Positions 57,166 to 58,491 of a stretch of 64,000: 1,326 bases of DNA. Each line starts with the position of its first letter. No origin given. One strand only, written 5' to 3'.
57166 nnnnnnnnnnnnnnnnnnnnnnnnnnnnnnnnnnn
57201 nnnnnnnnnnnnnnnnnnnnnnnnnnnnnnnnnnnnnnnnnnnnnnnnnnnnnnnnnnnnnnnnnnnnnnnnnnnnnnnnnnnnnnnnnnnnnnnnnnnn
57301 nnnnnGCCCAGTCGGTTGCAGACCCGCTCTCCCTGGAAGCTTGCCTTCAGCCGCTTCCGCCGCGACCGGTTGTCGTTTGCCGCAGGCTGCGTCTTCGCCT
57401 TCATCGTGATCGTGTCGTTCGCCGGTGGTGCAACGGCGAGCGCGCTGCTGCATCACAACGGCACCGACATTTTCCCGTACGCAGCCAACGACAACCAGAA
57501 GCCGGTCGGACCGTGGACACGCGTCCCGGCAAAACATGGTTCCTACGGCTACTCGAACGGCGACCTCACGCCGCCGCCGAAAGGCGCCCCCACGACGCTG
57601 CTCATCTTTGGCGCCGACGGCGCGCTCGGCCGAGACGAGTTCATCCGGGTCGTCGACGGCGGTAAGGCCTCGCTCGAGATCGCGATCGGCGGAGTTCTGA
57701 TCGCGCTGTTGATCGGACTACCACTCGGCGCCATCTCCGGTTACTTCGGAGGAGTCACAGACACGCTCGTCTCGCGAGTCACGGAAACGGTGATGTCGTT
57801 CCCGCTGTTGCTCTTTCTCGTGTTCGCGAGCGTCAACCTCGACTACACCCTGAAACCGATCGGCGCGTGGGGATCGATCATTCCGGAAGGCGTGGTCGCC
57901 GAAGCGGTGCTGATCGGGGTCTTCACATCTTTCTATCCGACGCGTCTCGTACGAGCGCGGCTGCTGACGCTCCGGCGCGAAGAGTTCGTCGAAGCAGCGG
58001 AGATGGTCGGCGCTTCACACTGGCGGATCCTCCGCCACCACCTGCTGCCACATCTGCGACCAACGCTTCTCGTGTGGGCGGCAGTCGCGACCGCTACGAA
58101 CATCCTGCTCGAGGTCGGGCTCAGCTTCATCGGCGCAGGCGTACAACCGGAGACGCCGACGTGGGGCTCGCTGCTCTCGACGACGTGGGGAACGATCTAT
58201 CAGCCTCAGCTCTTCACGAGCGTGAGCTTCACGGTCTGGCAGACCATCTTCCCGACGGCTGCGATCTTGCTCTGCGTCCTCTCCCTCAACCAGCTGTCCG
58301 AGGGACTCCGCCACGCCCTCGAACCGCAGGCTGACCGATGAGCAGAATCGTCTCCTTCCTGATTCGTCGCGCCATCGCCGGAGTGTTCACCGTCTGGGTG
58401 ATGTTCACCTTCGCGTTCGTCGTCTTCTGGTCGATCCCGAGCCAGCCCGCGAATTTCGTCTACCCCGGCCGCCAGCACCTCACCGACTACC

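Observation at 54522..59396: ECF sigma operon hard-wired to an ATPase-less, SBP-less ABC permease pair and duplicated envelope proteins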

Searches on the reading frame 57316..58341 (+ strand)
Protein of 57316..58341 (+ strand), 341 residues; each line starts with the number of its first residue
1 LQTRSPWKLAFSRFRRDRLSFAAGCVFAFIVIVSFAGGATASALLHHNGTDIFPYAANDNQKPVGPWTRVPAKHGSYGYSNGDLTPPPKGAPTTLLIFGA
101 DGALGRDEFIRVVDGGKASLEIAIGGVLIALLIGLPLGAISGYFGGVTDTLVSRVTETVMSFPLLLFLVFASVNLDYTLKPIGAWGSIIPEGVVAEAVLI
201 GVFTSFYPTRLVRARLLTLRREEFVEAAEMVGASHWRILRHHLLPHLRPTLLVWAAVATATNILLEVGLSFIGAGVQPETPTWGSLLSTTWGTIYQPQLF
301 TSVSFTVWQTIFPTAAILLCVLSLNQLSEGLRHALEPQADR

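Call 3: search_protein_families(library=pfam, proteins=[window:57316-58341:+], max_evalue=0.01)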
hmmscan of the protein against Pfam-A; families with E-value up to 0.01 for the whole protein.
window:57316-58341:+ (341 aa): 2 families
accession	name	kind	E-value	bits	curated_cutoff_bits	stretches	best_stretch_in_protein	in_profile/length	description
PF00528.27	BPD_transp_1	-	3.7e-29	102.2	26.4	1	134-338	1-181/184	Binding-protein-dependent transport system inner membrane component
PF12911.12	OppC_N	-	3.2e-07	30.6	23.9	1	5-63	1-53/53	N-terminal TM domain of oligopeptide transport permease C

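Call 4: search_protein_families(library=ncbifam, proteins=[window:57316-58341:+], max_evalue=0.01)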
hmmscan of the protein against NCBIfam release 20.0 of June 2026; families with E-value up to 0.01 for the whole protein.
window:57316-58341:+ (341 aa): 34 families (the best 25 are shown)
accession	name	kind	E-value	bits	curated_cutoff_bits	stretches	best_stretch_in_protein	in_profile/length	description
NF045476.1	Opp4C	equivalog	4.5e-59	200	350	1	92-338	53-278/278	oligopeptide ABC transporter permease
NF045474.1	Opp2C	equivalog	1.5e-40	139.3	300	1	95-335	19-235/236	nickel transporter permease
NF045475.1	Opp3C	equivalog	6.9e-40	137.1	450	1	4-338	21-326/328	oligopeptide ABC transporter permease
NF011662.0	PRK15082.1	equivalog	1e-39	136.7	484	1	91-340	76-301/303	glutathione ABC transporter permease GsiD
TIGR02790.1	nickel_nikC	equivalog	1.5e-37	129.6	358.45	1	96-335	42-257/258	nickel ABC transporter permease subunit NikC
NF045473.1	Opp1C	equivalog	2.3e-36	125.6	350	1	97-338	49-266/267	nickel/cobalt ABC transporter permease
NF011935.0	PRK15406.1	equivalog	3.9e-33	115.5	433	1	97-338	83-300/302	oligopeptide ABC transporter permease OppC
NF007376.0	PRK09881.1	equivalog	4.3e-33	114.6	434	1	91-339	69-293/298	D,D-dipeptide ABC transporter permease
NF007738.0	PRK10417.1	equivalog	1.6e-32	113.1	335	1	97-338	53-270/277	nickel ABC transporter permease subunit NikC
NF008160.0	PRK10913.1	equivalog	2.7e-29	102.5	483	1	93-338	76-297/300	dipeptide ABC transporter permease DppC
NF047573.1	opine_perm_CntC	exception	5.9e-24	84.9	440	1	97-338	53-270/271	staphylopine uptake ABC transporter permease subunit CntC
NF043080.1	MMSYN1_0166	equivalog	5.3e-18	65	370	1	91-324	78-290/307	oligopeptide ABC transporter permease OppC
NF011691.0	PRK15111.1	equivalog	6.1e-18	65.4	379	1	97-337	77-293/296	putrescine export ABC transporter permease SapC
NF045470.1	Opp2B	equivalog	1.5e-12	47.3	350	1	116-246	91-222/300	nickel ABC transporter permease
NF011596.0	PRK15021.1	subfamily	1.6e-11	43.9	439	1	90-338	115-338/341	microcin C ABC transporter permease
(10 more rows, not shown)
